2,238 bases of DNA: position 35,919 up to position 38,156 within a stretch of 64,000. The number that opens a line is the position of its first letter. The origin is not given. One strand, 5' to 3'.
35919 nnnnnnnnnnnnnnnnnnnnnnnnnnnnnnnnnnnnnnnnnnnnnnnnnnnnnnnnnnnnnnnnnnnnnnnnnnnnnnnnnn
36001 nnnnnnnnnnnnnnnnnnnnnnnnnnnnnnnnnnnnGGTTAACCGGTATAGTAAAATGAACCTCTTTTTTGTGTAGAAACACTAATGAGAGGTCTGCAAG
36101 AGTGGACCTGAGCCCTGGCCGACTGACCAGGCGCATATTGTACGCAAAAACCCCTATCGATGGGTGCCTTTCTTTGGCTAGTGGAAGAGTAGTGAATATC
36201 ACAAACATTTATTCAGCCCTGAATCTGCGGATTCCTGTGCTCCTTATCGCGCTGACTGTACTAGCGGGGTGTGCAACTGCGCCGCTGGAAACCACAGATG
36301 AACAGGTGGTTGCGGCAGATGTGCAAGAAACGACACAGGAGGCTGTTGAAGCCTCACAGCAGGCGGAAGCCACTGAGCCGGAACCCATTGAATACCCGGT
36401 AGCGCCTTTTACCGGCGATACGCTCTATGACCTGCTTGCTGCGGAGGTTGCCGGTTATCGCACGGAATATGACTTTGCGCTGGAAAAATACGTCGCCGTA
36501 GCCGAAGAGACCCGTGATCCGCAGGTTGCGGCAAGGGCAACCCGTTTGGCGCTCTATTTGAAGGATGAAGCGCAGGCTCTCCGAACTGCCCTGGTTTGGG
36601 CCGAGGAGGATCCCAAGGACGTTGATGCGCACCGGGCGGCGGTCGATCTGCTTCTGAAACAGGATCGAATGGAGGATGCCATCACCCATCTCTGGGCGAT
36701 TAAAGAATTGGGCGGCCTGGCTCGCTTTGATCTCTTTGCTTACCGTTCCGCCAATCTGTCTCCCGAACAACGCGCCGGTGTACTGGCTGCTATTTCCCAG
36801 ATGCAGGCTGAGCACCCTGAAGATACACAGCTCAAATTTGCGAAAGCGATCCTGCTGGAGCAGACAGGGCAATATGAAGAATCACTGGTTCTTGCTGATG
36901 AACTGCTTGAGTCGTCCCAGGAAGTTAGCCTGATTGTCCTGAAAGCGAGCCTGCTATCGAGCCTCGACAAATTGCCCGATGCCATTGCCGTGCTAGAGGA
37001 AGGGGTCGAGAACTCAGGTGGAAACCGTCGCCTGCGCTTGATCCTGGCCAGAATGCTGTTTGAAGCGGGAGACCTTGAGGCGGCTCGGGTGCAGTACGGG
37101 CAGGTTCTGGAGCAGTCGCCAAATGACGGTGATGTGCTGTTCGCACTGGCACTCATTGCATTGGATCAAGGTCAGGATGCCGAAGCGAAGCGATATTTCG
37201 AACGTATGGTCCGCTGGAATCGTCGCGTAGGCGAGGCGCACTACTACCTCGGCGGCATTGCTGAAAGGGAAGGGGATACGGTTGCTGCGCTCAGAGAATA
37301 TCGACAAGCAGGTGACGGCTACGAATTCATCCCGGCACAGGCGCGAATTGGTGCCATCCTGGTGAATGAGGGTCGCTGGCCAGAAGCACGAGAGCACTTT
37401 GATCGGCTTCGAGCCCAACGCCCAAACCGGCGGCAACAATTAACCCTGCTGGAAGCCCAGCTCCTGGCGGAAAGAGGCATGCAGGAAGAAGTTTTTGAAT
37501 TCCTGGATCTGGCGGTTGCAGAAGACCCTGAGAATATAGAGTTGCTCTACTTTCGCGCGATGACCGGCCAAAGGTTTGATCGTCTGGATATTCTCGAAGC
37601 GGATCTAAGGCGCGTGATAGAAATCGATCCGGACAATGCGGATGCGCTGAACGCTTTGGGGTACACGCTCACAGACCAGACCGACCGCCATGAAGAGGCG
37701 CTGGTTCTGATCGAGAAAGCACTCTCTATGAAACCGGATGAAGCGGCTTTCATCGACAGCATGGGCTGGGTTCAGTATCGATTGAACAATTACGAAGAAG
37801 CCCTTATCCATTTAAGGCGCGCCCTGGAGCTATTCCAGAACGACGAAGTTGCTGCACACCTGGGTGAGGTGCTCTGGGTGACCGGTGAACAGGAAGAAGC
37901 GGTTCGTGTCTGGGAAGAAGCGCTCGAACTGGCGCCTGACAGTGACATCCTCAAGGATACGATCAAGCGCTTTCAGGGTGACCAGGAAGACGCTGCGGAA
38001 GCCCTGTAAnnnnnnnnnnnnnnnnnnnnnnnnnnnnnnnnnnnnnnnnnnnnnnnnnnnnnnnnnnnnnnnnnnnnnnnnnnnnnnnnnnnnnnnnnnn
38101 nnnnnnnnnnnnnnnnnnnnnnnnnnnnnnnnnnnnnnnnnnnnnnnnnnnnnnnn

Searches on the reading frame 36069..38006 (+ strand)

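Call 42: search_protein_families(library=ncbifam, proteins=[window:36069-38006:+], max_evalue=0.00001)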
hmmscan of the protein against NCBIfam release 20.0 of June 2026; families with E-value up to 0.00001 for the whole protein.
window:36069-38006:+ (646 aa): 17 families
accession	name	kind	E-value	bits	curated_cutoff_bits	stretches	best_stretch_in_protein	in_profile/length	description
TIGR02917.1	PEP_TPR_lipo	equivalog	3.4e-37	127.8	312.2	2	427-618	709-897/899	XrtA/PEP-CTERM system TPR-repeat protein PrsT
NF040959.1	MamA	equivalog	3.6e-24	85.4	200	2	467-588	82-202/204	magnetosome protein MamA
TIGR02521.1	type_IV_pilW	equivalog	1.6e-15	57.3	154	1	320-479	31-192/234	type IV pilus biogenesis/stability protein PilW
NF052415.1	T3SS_chap_SctY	equivalog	1.1e-14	54.8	70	1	521-620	3-105/106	type III secretion apparatus assembly chaperone SctY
NF033762.1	social_mot_Tgl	equivalog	1.2e-13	51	225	1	494-623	35-167/252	social motility TPR repeat lipoprotein Tgl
TIGR00540.1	TPR_hemY_coli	hypoth_equivalog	6.8e-13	48.1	142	0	346-414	318-385/385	heme biosynthesis-associated TPR protein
NF047371.1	FlcA_CTERM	equivalog_domain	4e-11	42.1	300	0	541-636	455-549/646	periplasmic flagellar collar protein FlcA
NF033758.1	gliding_GltE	equivalog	3.5e-10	39.4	225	1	377-624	75-322/411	adventurous gliding motility TPR repeat lipoprotein GltE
NF033920.0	C39_PA2778_fam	equivalog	8.2e-10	38.5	150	0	281-382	151-252/255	PA2778 family cysteine peptidase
NF008520.0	PRK11447.1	equivalog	3.5e-09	35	858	0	240-407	516-690/1157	cellulose synthase complex outer membrane protein BcsC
TIGR02552.1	LcrH_SycD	equivalog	5.8e-09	35.8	104.8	0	511-626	5-120/136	SycD/LcrH family type III secretion system chaperone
TIGR00990.1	3a0801s09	subfamily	7.7e-09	34.7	757.25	0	461-646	370-562/615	mitochondrial import receptor subunit TOM70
NF008757.0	PRK11788.1-5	equivalog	2e-08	33.8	363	0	360-489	186-315/388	lipopolysaccharide assembly protein LapB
TIGR02795.1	tol_pal_ybgF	equivalog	2.8e-08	34.3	90.1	0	326-381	45-103/119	tol-pal system protein YbgF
NF052400.1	M48_BAM_BepA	equivalog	5.5e-08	32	570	0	246-372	300-427/483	beta-barrel assembly-enhancing protease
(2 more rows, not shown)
